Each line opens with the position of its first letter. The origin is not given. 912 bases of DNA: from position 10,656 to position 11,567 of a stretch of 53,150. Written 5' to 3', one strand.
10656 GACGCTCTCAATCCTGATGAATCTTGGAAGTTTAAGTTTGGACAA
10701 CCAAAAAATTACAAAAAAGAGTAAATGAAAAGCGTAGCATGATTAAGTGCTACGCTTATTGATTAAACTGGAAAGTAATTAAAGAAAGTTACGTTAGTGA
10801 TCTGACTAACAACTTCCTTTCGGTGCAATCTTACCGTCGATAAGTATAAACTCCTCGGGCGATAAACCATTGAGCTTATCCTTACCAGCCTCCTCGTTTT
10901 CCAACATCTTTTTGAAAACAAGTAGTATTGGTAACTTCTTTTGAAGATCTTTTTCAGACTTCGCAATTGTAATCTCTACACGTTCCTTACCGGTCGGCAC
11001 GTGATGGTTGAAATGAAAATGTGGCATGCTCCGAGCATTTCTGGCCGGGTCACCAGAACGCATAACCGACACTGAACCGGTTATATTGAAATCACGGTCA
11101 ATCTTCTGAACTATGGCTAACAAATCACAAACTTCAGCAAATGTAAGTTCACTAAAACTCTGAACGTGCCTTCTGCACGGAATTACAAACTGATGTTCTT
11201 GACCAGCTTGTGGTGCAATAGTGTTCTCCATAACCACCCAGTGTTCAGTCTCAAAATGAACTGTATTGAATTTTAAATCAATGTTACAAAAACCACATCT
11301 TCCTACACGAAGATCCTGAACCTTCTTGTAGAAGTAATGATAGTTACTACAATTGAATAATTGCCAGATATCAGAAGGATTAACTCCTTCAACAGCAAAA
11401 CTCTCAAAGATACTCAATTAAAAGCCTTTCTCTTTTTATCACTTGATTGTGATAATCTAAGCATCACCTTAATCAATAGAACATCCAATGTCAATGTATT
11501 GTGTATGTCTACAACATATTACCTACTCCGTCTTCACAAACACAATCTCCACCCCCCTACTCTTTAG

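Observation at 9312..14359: Thymidylate cluster with unexplained extra enzymes: two HIT proteins, an NTase-fold/deaminase fusion and a stand-alone HxGH nucleotidyltransferase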

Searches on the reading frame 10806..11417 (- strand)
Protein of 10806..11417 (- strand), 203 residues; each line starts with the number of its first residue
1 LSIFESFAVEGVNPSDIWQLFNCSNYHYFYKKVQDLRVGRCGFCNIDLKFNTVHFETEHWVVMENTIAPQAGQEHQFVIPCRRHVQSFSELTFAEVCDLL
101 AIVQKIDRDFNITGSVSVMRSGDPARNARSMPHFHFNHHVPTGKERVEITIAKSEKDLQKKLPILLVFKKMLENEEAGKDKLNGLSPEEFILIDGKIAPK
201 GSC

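Call 3: search_protein_families(library=pfam, proteins=[window:10806-11417:-], max_evalue=0.01)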
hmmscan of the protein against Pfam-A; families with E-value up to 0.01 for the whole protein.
window:10806-11417:- (203 aa): 1 family
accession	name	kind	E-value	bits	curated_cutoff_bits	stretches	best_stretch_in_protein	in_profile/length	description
PF01230.28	HIT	-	5.4e-05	24.2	21.5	1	56-142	11-95/98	HIT domain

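Call 4: search_protein_families(library=ncbifam, proteins=[window:10806-11417:-], max_evalue=0.01)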
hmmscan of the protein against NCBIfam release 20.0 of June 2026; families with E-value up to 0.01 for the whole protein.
window:10806-11417:- (203 aa): 0 families

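Call 9: search_solved_structures(query=window:10806-11417:-, max_evalue=1, show_alignments=2)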
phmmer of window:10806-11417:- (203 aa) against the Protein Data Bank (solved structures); distinct sequences matched with E-value up to 1: 4.
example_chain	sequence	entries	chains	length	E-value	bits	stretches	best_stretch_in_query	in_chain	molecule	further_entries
1ems_A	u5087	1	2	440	0.0066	19.4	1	36-138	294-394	NIT-FRAGILE HISTIDINE TRIAD FUSION PROTEIN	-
6gqd_A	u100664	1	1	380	0.17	14.8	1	55-110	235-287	Galactose-1-phosphate uridylyltransferase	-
5in3_B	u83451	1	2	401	0.17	14.8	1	55-110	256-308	Galactose-1-phosphate uridylyltransferase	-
3l7x_A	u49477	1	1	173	0.42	13.5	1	41-142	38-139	Putative Hit-like protein involved in cell-cycle regulation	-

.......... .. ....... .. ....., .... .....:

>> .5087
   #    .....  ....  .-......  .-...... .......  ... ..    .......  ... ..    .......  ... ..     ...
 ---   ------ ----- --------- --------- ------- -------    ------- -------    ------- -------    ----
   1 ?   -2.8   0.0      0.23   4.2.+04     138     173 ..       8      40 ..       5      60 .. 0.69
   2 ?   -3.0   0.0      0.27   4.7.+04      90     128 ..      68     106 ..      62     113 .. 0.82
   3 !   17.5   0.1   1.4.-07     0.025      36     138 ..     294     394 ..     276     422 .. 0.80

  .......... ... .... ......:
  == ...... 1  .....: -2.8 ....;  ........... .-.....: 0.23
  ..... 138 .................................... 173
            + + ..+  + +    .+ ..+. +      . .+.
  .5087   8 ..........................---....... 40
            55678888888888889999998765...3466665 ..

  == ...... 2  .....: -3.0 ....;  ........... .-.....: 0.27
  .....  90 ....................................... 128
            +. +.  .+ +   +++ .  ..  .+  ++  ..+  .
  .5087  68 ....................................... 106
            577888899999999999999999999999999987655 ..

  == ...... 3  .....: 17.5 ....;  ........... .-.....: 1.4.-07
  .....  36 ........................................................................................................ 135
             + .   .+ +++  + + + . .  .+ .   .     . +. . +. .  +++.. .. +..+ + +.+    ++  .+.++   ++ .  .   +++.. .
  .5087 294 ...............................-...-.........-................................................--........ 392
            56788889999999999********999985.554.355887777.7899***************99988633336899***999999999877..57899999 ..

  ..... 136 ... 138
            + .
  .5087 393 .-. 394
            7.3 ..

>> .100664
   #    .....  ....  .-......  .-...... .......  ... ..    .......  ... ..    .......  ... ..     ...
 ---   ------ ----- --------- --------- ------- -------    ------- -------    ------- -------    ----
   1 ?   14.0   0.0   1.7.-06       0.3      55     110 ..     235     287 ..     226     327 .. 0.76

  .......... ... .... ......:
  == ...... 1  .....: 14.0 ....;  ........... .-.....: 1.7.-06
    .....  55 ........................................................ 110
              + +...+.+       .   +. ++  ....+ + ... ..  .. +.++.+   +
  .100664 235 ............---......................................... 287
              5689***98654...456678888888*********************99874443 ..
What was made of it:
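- On GalT / Ap4A-phosphorylase branch of HIT (HxHxQ transferases): There are no Pfam hits to those families, and human GalT matches at E 0.17 only (calls 3, 9).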

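Call 18: find_homologous_proteins(query=window:10806-11417:-, max_evalue=0.001)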
Query window:10806-11417:- (203 aa): 9 proteins with E <= 0.001 among 60 candidates.
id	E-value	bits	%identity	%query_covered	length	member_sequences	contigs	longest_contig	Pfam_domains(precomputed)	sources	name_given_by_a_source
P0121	8.5e-136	468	100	100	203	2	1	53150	-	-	-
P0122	7.9e-75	269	60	99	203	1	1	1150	-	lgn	-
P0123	4.0e-71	257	59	99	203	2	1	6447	-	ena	-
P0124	1.2e-68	249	57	99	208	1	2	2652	-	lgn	-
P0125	2.0e-65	238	57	97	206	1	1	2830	-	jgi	jgi:diadenosine tetraphosphate (Ap4A) HIT family hydrolase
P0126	1.1e-61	226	53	95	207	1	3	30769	-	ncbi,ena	-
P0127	2.0e-58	215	51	99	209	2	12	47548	-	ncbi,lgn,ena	-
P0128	2.3e-56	209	49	99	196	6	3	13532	-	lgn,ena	-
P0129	1.3e-49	187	44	99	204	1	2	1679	-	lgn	-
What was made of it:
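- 10806..11417 (-): HIT2, a fast-evolving paralogue of HIT1 (HFHFNHH). Here it is the last gene of the NTase-deaminase-HIT2 unit. Only 9 close homologues were found by word search (call 18).
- Tried and rejected: The word-indexed search with HIT2 found only 9 homologues because the family evolves fast (call 18).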

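Call 31: search_protein_families(library=phrogs, proteins=[window:10806-11417:-], max_evalue=0.01)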
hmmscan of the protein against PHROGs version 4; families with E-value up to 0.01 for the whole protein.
window:10806-11417:- (203 aa): 0 families

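Call 74: search_protein_families(library=padloc, proteins=[window:10806-11417:-], max_evalue=0.01)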
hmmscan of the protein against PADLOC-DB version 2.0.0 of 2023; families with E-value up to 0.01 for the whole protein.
window:10806-11417:- (203 aa): 1 family
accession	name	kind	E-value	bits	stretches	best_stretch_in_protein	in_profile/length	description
PDLC00441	ThsC2|ThsC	-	0.00012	19.9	1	40-144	13-120/148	HIT family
